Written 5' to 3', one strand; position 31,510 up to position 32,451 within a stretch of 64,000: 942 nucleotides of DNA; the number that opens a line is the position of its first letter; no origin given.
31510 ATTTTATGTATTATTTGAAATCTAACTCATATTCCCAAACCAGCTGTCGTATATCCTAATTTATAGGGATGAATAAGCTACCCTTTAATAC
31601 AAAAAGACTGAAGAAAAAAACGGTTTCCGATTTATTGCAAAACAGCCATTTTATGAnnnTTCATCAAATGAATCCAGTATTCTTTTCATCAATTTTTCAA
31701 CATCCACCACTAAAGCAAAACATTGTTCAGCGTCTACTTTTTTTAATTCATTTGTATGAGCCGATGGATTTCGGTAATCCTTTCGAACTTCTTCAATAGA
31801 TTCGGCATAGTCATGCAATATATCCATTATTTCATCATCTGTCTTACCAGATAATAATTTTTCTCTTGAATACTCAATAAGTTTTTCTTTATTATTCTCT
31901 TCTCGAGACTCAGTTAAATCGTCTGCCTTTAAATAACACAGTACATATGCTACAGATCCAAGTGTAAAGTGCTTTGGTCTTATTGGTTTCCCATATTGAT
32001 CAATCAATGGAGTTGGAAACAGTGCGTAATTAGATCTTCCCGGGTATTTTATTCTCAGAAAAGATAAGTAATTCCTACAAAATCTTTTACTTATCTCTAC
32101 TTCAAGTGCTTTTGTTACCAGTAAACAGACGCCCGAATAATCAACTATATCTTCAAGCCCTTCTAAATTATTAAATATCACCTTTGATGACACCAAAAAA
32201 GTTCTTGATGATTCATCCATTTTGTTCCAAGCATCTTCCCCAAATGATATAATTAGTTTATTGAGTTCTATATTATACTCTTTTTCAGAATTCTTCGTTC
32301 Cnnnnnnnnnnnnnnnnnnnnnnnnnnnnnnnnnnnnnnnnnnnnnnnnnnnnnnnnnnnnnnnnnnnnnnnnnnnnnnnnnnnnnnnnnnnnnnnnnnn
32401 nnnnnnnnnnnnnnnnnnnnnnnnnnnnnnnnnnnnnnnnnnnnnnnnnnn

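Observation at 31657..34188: Single-chain RM-like protein with an altered methylase motif and a C-terminal HEPN RNase: candidate new anti-phage system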

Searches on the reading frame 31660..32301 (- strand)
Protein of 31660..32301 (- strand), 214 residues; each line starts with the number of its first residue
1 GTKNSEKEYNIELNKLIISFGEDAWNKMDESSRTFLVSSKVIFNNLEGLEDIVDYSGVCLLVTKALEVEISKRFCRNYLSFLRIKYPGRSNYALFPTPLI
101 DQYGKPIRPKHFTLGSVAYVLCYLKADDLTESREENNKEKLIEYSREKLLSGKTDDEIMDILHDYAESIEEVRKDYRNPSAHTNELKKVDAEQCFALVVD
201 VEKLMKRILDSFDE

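Call 25: find_homologous_proteins(query=A2, max_evalue=0.001)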
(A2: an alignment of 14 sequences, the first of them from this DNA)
Query A2 (14 sequences) (214 aa, profile of the alignment): 104 proteins with E <= 0.001 among 4207 candidates.
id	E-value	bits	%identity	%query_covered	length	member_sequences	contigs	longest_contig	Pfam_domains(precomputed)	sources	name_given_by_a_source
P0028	4.5e-109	381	82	100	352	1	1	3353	-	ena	-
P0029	1.1e-104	367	76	93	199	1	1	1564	-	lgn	-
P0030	4.0e-90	319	51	99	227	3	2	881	-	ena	-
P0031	2.8e-84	300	50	97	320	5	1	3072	-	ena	-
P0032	1.1e-83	298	54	97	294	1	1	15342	-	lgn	-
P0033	1.4e-82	294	54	99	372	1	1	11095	-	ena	-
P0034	2.0e-81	291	53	95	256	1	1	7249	-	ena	-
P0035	6.6e-81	289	52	97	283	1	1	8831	-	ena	-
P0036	3.1e-80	287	54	93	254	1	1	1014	-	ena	-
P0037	3.3e-80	287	50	97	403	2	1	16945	-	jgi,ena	-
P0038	1.1e-78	282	51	98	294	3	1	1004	-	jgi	jgi:hypothetical protein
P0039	2.5e-78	281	54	89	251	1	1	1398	-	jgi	jgi:hypothetical protein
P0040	7.8e-78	279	51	96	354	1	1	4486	-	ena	-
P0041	5.8e-77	276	51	93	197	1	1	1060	-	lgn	-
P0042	4.1e-76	273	56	87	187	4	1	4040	-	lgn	-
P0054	2.9e-65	238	45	98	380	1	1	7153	-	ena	-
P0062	2.6e-61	225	44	97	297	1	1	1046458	-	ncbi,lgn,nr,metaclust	ncbi:hypothetical protein A6P54_02570 [Bacillus sp. MKU004]|nr:hypothetical protein A6P54_02570 [Bac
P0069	7.9e-57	210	39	97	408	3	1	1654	-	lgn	-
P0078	8.8e-49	184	37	99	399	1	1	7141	-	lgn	-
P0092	6.1e-39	152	39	90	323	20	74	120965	-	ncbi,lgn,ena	-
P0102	8.2e-37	145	36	89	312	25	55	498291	-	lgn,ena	-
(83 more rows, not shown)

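Call 26: find_encoding_contigs(protein=P0062, flank=8000, max_places=2)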
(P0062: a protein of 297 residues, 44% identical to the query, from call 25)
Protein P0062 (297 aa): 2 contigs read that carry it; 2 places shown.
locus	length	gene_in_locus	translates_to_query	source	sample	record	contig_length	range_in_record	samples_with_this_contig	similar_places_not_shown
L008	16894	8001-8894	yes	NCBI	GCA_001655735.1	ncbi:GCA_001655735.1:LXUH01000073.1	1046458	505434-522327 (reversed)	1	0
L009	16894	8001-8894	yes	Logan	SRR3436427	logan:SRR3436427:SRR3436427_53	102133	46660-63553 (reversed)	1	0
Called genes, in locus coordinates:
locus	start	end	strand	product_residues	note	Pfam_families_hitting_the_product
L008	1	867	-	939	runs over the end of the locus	PF04411:PDDEXK_7 (faint)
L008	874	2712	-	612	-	PF20720:nSTAND3 (weak), PF07728:AAA_5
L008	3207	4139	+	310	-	-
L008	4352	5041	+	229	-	PF00149:Metallophos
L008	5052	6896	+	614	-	PF00515:TPR_1 (faint), PF07719:TPR_2 (faint), PF13431:TPR_17 (faint), PF00069:Pkinase, PF07714:PK_Tyr_Ser-Thr, PF13181:TPR_8 (faint), PF13424:TPR_12 (faint), PF13428:TPR_14 (faint), +2 more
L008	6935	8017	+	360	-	-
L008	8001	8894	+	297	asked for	-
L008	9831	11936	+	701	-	PF01926:MMR_HSR1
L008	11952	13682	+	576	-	PF00350:Dynamin_N (faint), PF01926:MMR_HSR1, PF18709:DLP_helical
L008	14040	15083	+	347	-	-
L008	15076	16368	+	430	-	-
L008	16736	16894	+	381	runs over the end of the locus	PF20283:CTD7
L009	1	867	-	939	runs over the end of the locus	PF04411:PDDEXK_7 (faint)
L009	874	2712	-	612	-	PF20720:nSTAND3 (weak), PF07728:AAA_5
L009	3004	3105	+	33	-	-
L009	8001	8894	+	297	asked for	-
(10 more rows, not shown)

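Call 27: find_encoding_contigs(protein=P0092, flank=8000, max_places=4)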
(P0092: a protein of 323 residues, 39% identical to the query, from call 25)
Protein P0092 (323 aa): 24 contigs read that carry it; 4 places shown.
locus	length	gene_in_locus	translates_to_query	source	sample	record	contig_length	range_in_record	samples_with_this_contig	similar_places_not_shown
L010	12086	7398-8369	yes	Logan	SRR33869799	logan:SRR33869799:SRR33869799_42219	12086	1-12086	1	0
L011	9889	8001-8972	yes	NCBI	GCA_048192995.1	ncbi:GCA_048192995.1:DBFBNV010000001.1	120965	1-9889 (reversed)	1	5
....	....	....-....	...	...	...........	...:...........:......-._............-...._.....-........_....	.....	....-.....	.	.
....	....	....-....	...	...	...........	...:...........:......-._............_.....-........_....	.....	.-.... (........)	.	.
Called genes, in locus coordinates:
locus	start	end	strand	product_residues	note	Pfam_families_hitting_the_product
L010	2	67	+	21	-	?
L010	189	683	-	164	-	PF00293:NUDIX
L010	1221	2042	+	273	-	PF00142:Fer4_NifH (weak), PF01656:CbiA, PF02374:ArsA_ATPase (weak), PF06564:CBP_BcsQ, PF09140:MipZ (weak), PF10609:ParA, PF13614:AAA_31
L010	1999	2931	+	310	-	PF02195:ParB_N, PF17762:HTH_ParB (weak)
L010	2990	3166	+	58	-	-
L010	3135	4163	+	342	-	PF06970:RepA_N, PF19481:DUF6017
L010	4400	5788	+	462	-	PF13304:AAA_21 (weak)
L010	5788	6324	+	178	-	-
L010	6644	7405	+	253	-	PF04851:ResIII (weak)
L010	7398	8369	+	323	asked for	-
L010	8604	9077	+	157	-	PF12687:DUF3801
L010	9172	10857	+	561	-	PF02534:T4SS-DNA_transf, PF10412:TrwB_AAD_bind, PF12696:TraG-D_C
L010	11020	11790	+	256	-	-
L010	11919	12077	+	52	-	PF12750:Maff2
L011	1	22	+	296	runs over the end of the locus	PF01656:CbiA, PF10609:ParA (faint), PF12837:Fer4_6 (faint), PF00037:Fer4 (weak), PF12838:Fer4_7 (weak), PF13187:Fer4_9 (weak), PF13237:Fer4_10 (weak), PF14697:Fer4_21, +1 more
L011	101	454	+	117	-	PF02579:Nitro_FeMo-Co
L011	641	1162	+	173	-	PF00293:NUDIX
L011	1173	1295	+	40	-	-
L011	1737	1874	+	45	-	PF10609:ParA, PF02374:ArsA_ATPase, PF06564:CBP_BcsQ (weak), PF13614:AAA_31, PF00142:Fer4_NifH, PF09140:MipZ (weak), PF01656:CbiA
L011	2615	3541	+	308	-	PF02195:ParB_N, PF17762:HTH_ParB (faint)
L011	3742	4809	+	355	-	PF06970:RepA_N, PF19481:DUF6017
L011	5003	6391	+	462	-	PF13304:AAA_21 (weak)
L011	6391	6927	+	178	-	-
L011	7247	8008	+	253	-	PF04851:ResIII (weak)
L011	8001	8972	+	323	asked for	-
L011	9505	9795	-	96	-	PF15738:YafQ_toxin, PF05016:ParE_toxin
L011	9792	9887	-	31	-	?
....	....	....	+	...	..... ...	-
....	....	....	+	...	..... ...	-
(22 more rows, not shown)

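Call 28: find_encoding_contigs(protein=P0102, flank=8000, max_places=4)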
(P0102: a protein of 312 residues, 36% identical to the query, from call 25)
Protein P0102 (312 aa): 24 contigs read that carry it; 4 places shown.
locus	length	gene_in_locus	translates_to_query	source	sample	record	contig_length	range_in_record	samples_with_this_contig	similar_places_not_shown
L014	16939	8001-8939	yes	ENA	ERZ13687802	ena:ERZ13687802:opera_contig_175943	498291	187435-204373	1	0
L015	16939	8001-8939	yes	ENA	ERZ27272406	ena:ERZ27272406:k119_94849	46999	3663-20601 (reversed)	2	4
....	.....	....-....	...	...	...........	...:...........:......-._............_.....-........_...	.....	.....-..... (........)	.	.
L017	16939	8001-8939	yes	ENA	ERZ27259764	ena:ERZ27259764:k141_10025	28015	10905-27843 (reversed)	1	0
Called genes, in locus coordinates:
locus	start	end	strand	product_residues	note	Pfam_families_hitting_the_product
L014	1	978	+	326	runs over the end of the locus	PF02195:ParB_N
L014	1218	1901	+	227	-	-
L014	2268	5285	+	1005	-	PF08341:TED (faint), PF17802:SpaA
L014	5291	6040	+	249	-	PF04203:Sortase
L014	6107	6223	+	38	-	-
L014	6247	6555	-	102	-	-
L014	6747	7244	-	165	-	PF03811:Zn_ribbon_InsA (weak)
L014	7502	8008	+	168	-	-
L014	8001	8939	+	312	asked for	-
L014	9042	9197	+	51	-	-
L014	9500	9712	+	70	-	-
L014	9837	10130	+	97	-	PF04221:RelB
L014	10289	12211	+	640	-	PF00149:Metallophos, PF09587:PGA_cap (faint), PF02872:5_nucleotid_C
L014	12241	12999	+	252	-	-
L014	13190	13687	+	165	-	PF03811:Zn_ribbon_InsA (weak)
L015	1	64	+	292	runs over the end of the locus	PF00142:Fer4_NifH, PF01656:CbiA, PF02374:ArsA_ATPase (weak), PF06564:CBP_BcsQ, PF09140:MipZ (faint), PF10609:ParA, PF13614:AAA_31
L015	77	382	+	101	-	PF00436:SSB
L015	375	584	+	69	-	PF14354:Lar_restr_allev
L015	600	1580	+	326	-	PF02195:ParB_N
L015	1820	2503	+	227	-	-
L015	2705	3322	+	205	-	PF18813:PBECR4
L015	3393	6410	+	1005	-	PF08341:TED (faint), PF17802:SpaA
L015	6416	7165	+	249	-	PF04203:Sortase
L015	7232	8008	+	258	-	PF04851:ResIII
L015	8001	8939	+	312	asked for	-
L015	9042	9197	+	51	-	-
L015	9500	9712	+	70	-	-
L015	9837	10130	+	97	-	PF04221:RelB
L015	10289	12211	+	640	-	PF00149:Metallophos, PF09587:PGA_cap (faint), PF02872:5_nucleotid_C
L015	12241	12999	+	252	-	-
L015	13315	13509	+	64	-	-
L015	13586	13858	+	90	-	-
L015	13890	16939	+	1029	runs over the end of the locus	PF00188:CAP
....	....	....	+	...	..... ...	-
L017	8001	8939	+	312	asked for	-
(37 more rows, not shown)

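Call 31: search_protein_families(library=pfam, proteins=[L015:7232-8005:+, L011:7247-8005:+, L008:6935-8014:+, P0062, P0092, P0102, P0037, P0069, P0078, P0054], max_evalue=1)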
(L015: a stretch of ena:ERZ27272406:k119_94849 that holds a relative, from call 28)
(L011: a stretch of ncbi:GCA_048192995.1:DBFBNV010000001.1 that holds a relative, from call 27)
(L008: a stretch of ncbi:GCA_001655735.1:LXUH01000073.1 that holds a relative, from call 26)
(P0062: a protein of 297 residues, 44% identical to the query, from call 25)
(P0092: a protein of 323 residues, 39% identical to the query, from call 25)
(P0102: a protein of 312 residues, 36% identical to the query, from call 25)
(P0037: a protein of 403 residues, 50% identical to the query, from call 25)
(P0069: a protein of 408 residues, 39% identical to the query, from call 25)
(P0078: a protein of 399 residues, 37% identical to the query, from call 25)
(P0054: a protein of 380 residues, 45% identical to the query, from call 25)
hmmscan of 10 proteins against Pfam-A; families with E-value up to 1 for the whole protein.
L015:7232-8005:+ (258 aa): 4 families
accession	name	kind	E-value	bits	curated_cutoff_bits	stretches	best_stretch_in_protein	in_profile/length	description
PF04851.21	ResIII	-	2.3e-07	31.3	22.5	1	5-103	2-96/164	Type III restriction enzyme, res subunit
PF10715.16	REGB_T4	-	0.037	14.5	27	1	198-251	28-80/148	T4-page Endoribonuclease RegB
PF16326.10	ABC_tran_CTD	-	0.041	14.5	32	1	228-255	9-36/69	ABC transporter C-terminal domain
PF03807.23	F420_oxidored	-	0.33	12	21.6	1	45-140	13-94/94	NADP oxidoreductase coenzyme F420-dependent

L011:7247-8005:+ (253 aa): 4 families
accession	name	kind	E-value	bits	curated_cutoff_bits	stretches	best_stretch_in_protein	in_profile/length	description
PF04851.21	ResIII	-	1.1e-06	29.1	22.5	1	3-95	2-95/164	Type III restriction enzyme, res subunit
PF06148.17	COG2_N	-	0.0012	19.3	24.3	1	3-27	33-57/75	COG2 N-terminal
PF07765.17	KIP1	-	0.12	12.9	33.9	1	222-251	11-40/74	KIP1-like protein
PF12269.13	CpG_bind_C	-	0.2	11.8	26.3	0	60-95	179-214/236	CpG binding protein C-terminal domain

L008:6935-8014:+ (360 aa): 2 families
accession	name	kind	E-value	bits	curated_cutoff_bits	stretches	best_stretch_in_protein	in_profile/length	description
PF12469.13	Cmr2_N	-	0.0063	17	25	0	48-102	46-106/111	CRISPR-associated protein Cmr2, N-terminal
PF13643.11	DUF4145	-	0.078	13.5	23.1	0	234-262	45-73/88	Domain of unknown function (DUF4145)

P0062 (297 aa): 2 families
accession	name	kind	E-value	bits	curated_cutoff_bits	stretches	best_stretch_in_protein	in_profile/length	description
PF14968.11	CCDC84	-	0.014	15.5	25.3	1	231-277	15-61/330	Coiled coil protein 84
PF14513.12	DAG_kinase_N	-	0.14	12.9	23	1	233-253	16-36/151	Diacylglycerol kinase N-terminus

P0092 (323 aa): 12 families
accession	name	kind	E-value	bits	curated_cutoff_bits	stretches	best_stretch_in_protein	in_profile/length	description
PF04201.20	TPD52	-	0.0037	17.9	25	1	5-46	4-45/108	Tumour protein D52 family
PF07851.19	TMEM120A-B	-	0.014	15.1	29.8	1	5-109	2-105/324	TMEM120A/B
PF20570.3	DUF6779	-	0.037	15.1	28.1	1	4-30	63-89/108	Domain of unknown function (DUF6779)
PF16515.11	HIP1_clath_bdg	-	0.038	14.8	28.8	1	3-42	50-89/99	Clathrin-binding domain of Huntingtin-interacting protein 1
PF25366.1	RUFY4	-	0.041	14.6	27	1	3-41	21-59/90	RUFY4-like domain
PF13907.11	CHD1-like_C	-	0.099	13.5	28.3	1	6-63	7-61/96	Chromodomain-helicase-DNA-binding protein 1-like, C-terminal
PF08286.16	Spc24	-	0.24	12.1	25.3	1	5-90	11-103/109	Spc24 subunit of Ndc80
PF08586.15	Rsc14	-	0.41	11.9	25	1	5-53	23-65/99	RSC complex, Rsc14/Ldb7 subunit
PF23067.1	MG280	-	0.48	10.4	27.4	1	6-72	78-140/259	Uncharacterised protein MG280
PF07926.17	TPR_MLP1_2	-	0.55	10.7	36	1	4-43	56-95/129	TPR/MLP1/MLP2-like protein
PF14703.12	PHM7_cyt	-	0.69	10.5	27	1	5-93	42-130/174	Cytosolic domain of 10TM putative phosphate transporter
PF19111.5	DUF5798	-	0.85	10.3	27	1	6-60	23-74/89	Family of unknown function (DUF5798)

P0102 (312 aa): 5 families
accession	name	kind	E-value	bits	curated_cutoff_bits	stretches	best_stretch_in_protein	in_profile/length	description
PF08178.16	GnsAB_toxin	-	0.0047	17.3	27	1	50-73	19-42/54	GnsA/GnsB toxin of bacterial toxin-antitoxin system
PF17045.10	CEP63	-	0.012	15.9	33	1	5-74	179-248/263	Centrosomal protein of 63 kDa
PF00759.25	Glyco_hydro_9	-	0.018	14.8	27.7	1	58-176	252-367/444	Glycosyl hydrolase family 9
PF25443.1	ANG-1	-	0.37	11.4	28.5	0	47-95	31-80/105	ANG-1-like domain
PF20503.3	DUF6730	-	0.93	10.9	27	0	43-96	12-64/82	Family of unknown function (DUF6730)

P0037 (403 aa): 3 families
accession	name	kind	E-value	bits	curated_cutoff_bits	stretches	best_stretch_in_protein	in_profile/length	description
PF19034.5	RnlA-toxin_DBD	-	0.0034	18.2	27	1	201-262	4-61/125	RNase LS, bacterial toxin DBD domain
PF14584.11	DUF4446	-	0.34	11.3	27.4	0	334-379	30-75/150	Protein of unknown function (DUF4446)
PF05062.17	RICH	-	0.82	10.5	23.2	1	100-147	21-68/82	RICH domain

P0069 (408 aa): 1 family
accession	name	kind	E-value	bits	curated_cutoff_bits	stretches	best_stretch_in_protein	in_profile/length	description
PF18731.6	HEPN_Swt1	-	0.06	14.1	27.5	1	326-390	52-109/115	Swt1-like HEPN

P0078 (399 aa): 7 families
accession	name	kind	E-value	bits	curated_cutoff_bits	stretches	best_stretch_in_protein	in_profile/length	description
PF13643.11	DUF4145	-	0.0019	18.6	23.1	1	28-62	50-83/88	Domain of unknown function (DUF4145)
PF18731.6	HEPN_Swt1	-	0.014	16.2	27.5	0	25-53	68-96/115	Swt1-like HEPN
PF25711.1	crAss_THB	-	0.025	15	27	1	181-212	37-68/113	Crassvirus tail hub protein B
PF05149.17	Flagellar_rod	-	0.036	14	23.4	1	107-196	37-122/287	Paraflagellar rod protein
PF09509.15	Hypoth_Ymh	-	0.042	14.2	25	0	360-390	87-116/119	Protein of unknown function (Hypoth_ymh)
PF23703.1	DExH18_N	-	0.06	14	30.1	0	157-191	49-83/85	DExH-box ATP-dependent RNA helicase DExH18, N-terminal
PF23336.1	HTH_TbsP_C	-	0.084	13.4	27.1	1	184-244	3-65/121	Transcriptional regulator TbsP-like, C-terminal HTH domain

P0054 (380 aa): 3 families
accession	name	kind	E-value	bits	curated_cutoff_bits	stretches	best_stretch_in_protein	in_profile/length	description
PF22929.2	INTS1_INTS2-bd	-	0.027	14.2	27.2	1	193-258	55-116/335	Integrator complex subunit 1, INTS2-binding domain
PF07464.16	ApoLp-III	-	0.16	12.5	36.3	1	75-141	20-87/146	Apolipophorin-III precursor (apoLp-III)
PF15620.11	CENP-C_mid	-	0.26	11.5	27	1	116-205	133-223/260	Centromere assembly component CENP-C middle DNMT3B-binding region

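Call 42: predict_structure(alignment_id=A3)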
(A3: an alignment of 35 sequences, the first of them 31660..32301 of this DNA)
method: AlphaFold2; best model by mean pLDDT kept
length: 214 residues; sequences in the alignment: 35
mean_pLDDT: 91.8   pTM: 0.87
mean pLDDT of the five models: 91.8, 90.3, 89.7, 89.7, 88.2
residues with pLDDT >= 90: 171; 70-90: 28; 50-70: 7; < 50: 8
segments of 3 or more residues with pLDDT < 50: 178-185
pLDDT, mean of each block of 10 residues (from residue 1): 82 97 97 97 88 87 96 98 98 98 96 96 96 98 98 98 97 72 57 88 96 90
secondary structure, 60 per line:
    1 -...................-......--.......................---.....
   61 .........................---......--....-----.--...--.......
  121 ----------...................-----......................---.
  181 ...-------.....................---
elements in order: H2-20 H22-27 H30-52 H56-85 H89-94 H114-120 H131-149 H155-176 H180-183 H191-211

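Call 44: fold_search(model_id=the predicted structure, library=pdb)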
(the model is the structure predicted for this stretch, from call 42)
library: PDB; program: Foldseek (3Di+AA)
matches with E <= 10: 213; with E <= 0.001: 0
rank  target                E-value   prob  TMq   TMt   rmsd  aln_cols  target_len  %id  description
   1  5xpm_A                6.3e-01  0.06  0.13  0.13  17.3       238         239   10  Crystal structure of VDR-LBD complexed with 22S-Butyl-25RS-(hydroxyphenyl)-25-methoxy-2-methylidene-19,26,27-trinor-1- (released 2018-06-06)
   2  1t33_B                1.0e+00  0.13  0.24  0.24  18.3       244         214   10  Structural Genomics, The crystal structure of a putative transcriptional repressor (TetR/AcrR family) from Salmonella  (released 2004-08-03)
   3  6xyt_B                1.1e+00  0.06  0.17  0.14  17.4       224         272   10  Crystal structure of the O-state of the light-driven sodium pump KR2 in the pentameric form, pH 8.0 (released 2020-02-12)
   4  4ruj_A                1.1e+00  0.04  0.14  0.14  17.5       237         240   10  Crystal structure of zVDR L337H mutant-VD complex (released 2015-10-07)
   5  6xyt_A                1.1e+00  0.06  0.17  0.14  17.4       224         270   10  Crystal structure of the O-state of the light-driven sodium pump KR2 in the pentameric form, pH 8.0 (released 2020-02-12)
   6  6xyt_C                1.1e+00  0.06  0.17  0.14  17.4       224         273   10  Crystal structure of the O-state of the light-driven sodium pump KR2 in the pentameric form, pH 8.0 (released 2020-02-12)
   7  3nrg_A                1.2e+00  0.11  0.26  0.26  17.9       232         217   12  Crystal structure of a TetR family transcriptional regulator (Caur_2714) from CHLOROFLEXUS AURANTIACUS J-10-FL at 2.56 (released 2010-09-22)
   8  9exk                  1.2e+00  0.08  0.20  0.07  15.7       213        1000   17  Scalable protein design using hallucination in a relaxed sequence space (released 2024-10-16)
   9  7lci_R                1.2e+00  0.08  0.22  0.16  14.2       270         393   10  PF 06882961 bound to the glucagon-like peptide-1 receptor (GLP-1R):Gs complex (released 2021-01-20)
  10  6rf0_D                1.3e+00  0.05  0.16  0.14  16.8       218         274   10  Crystal structure of the light-driven sodium pump KR2 in the pentameric "dry" form (released 2019-04-24)
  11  4dzu_A                1.4e+00  0.09  0.23  0.25  20.6       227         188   11  Complex of 3-alpha bound to gp41-5 (released 2012-05-02)
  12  9vkp_d                1.4e+00  0.04  0.15  0.10  18.5       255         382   15  Cryo-EM structure of F-ATP synthase from Mycobacteroides abscessus (Rotational State 1) (released 2026-01-14)
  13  9nu5_A                1.5e+00  0.04  0.15  0.08  19.4       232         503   12  Structure of MurJ in complex with single gene lysis protein from phage PP7 (released 2026-02-11)
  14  9cce_B                1.7e+00  0.08  0.22  0.24  14.4       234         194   13  structure of DYNA_1b7 (released 2025-08-13)
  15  6yt4_C                1.8e+00  0.05  0.17  0.15  19.3       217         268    7  Crystal structure of the N112A mutant of the light-driven sodium pump KR2 in the pentameric form, pH 8.0 (released 2020-06-17)
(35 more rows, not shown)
